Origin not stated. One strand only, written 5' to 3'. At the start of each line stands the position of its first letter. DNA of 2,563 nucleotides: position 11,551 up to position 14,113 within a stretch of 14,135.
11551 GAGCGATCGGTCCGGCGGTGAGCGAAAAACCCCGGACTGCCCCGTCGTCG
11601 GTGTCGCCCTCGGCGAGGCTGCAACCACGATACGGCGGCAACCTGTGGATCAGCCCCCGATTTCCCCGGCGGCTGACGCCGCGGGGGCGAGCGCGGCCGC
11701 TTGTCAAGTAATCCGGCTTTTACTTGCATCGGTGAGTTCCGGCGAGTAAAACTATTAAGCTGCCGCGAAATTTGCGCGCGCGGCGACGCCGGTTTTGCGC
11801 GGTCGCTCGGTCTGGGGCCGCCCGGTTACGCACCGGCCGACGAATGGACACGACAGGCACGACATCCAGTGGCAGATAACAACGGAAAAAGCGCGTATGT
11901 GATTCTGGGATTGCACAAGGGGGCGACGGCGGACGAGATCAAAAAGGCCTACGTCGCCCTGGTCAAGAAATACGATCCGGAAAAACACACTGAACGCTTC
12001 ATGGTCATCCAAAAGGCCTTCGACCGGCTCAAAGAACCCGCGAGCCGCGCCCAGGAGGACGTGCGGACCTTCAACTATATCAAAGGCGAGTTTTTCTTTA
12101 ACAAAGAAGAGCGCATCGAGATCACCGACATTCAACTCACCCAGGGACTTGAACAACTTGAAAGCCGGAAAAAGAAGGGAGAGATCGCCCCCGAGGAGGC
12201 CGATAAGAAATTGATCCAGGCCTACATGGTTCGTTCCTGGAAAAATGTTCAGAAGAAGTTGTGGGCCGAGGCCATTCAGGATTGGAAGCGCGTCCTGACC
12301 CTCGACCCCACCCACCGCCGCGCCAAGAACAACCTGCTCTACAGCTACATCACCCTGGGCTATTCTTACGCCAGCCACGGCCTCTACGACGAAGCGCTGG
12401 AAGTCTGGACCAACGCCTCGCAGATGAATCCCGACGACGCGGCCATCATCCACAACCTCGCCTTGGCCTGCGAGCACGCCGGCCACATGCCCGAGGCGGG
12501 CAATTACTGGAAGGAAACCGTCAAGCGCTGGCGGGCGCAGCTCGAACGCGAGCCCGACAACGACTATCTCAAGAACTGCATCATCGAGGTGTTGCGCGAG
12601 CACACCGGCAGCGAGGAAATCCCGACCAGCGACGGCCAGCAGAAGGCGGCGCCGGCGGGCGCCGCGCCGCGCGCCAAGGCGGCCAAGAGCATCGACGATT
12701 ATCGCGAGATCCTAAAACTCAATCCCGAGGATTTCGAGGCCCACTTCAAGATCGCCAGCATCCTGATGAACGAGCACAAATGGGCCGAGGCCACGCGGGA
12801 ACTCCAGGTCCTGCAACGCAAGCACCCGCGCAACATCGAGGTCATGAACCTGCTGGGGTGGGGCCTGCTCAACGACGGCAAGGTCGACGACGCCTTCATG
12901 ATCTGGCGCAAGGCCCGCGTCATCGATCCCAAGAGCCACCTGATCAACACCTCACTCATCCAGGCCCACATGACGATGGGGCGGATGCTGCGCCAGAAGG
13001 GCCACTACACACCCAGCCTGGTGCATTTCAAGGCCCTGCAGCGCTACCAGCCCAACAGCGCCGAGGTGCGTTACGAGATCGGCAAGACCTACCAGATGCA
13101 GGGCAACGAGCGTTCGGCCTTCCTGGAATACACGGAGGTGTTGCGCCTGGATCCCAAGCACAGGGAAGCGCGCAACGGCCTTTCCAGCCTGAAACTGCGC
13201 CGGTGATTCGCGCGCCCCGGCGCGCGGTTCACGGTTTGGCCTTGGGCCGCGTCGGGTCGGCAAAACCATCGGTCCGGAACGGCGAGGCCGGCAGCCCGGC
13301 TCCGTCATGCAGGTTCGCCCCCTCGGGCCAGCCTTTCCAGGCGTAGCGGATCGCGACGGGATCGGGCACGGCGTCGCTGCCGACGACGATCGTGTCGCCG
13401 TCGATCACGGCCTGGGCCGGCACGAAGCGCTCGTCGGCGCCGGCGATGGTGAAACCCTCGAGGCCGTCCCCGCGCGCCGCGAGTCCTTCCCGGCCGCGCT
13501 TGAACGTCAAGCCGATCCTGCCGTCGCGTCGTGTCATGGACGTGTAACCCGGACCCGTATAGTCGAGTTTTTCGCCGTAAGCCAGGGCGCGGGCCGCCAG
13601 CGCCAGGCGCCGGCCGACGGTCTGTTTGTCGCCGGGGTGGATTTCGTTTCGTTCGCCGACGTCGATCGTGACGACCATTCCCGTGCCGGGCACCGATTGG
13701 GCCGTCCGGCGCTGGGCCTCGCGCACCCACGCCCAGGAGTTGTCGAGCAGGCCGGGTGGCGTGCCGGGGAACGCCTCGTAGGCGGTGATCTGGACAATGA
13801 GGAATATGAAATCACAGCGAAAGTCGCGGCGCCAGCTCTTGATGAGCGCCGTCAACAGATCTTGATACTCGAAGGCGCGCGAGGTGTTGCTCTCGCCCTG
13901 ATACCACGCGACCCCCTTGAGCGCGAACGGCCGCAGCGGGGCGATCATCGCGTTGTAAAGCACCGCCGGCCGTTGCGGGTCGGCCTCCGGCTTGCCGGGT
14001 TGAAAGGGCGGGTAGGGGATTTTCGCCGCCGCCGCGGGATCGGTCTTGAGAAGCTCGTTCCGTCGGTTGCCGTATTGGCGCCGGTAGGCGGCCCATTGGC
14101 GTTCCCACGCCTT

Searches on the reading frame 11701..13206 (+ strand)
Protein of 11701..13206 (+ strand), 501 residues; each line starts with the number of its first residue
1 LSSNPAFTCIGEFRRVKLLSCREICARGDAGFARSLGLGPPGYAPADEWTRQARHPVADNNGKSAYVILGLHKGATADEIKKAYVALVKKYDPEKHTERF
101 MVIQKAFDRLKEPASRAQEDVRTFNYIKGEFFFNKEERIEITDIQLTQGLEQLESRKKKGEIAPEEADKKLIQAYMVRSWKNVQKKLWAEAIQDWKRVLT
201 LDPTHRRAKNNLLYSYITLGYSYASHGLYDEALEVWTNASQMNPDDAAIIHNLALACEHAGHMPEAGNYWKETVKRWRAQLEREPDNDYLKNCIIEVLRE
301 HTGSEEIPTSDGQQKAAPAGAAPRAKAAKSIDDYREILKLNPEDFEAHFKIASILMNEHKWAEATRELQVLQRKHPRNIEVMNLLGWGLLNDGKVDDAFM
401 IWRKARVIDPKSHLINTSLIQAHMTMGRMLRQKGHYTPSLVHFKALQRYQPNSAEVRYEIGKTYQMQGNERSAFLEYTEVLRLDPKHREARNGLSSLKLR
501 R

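Call 9: search_protein_families(library=pfam, proteins=[window:11701-13206:+], max_evalue=0.01)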
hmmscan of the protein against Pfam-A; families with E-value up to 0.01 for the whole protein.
window:11701-13206:+ (501 aa): 21 families
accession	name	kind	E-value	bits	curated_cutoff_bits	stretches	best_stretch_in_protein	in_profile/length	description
PF07719.23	TPR_2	-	1e-25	88.1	27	1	215-246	3-34/34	Tetratricopeptide repeat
PF13414.12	TPR_11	-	1.1e-21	76.6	26.8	2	220-256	1-37/42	TPR repeat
PF14559.12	TPR_19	-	1e-17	64.7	25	2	331-385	11-65/68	Tetratricopeptide repeat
PF00515.34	TPR_1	-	1.4e-16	60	27.8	0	215-246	3-34/34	Tetratricopeptide repeat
PF13431.12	TPR_17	-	1.7e-14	53.3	24.4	0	334-364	2-32/34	Tetratricopeptide repeat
PF13432.12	TPR_16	-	2.4e-14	53.9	32.7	1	218-267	2-51/65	Tetratricopeptide repeat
PF13428.12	TPR_14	-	2.9e-14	52.6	23.5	1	216-254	4-42/44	Tetratricopeptide repeat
PF00226.36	DnaJ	-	3.9e-12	46.5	27.8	1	65-118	2-61/63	DnaJ domain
PF13424.12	TPR_12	-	2.8e-10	40.7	30.1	0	448-485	39-76/77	Tetratricopeptide repeat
PF23914.1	TPR_CcmH_CycH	-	3.5e-10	40.4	42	1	328-406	67-148/158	Cytochrome c-type biogenesis protein H TPR domain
PF13174.12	TPR_6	-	1.7e-07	31.8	26.3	0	346-376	1-31/33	Tetratricopeptide repeat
PF13181.12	TPR_8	-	1.8e-07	31.2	25.7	0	454-487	1-34/34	Tetratricopeptide repeat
PF24575.1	TPR_Slam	-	1.9e-07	31.9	35.2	1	324-366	60-102/104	Surface lipoprotein assembly modifier, N-terminal TPR repeats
PF14561.12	TPR_20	-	2.3e-06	28.2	25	0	325-374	2-51/90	Tetratricopeptide repeat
PF13374.12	TPR_10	-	0.00015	22.1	27.5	0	213-234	2-23/42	Tetratricopeptide repeat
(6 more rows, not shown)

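Call 16: find_encoding_contigs(protein=window:11701-13206:+, flank=10000, max_places=6)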
Protein window:11701-13206:+ (501 aa): no gene with exactly this product is on record in the collection.

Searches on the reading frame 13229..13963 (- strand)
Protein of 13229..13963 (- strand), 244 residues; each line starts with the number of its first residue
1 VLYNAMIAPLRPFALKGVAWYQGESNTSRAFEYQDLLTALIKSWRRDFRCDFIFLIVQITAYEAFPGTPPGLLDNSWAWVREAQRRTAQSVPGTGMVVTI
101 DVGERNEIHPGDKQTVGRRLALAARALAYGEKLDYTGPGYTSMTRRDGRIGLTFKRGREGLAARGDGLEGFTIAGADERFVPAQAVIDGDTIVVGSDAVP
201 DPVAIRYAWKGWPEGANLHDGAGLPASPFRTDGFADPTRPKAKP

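Call 9: search_protein_families(library=pfam, proteins=[window:13229-13963:-], max_evalue=0.01)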
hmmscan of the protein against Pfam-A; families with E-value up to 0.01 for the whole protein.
window:13229-13963:- (244 aa): 1 family
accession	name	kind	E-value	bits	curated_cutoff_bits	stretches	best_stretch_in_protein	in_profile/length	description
PF03629.24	SASA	-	1.7e-09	38.1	24.8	1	2-123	104-223/226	Carbohydrate esterase, sialic acid-specific acetylesterase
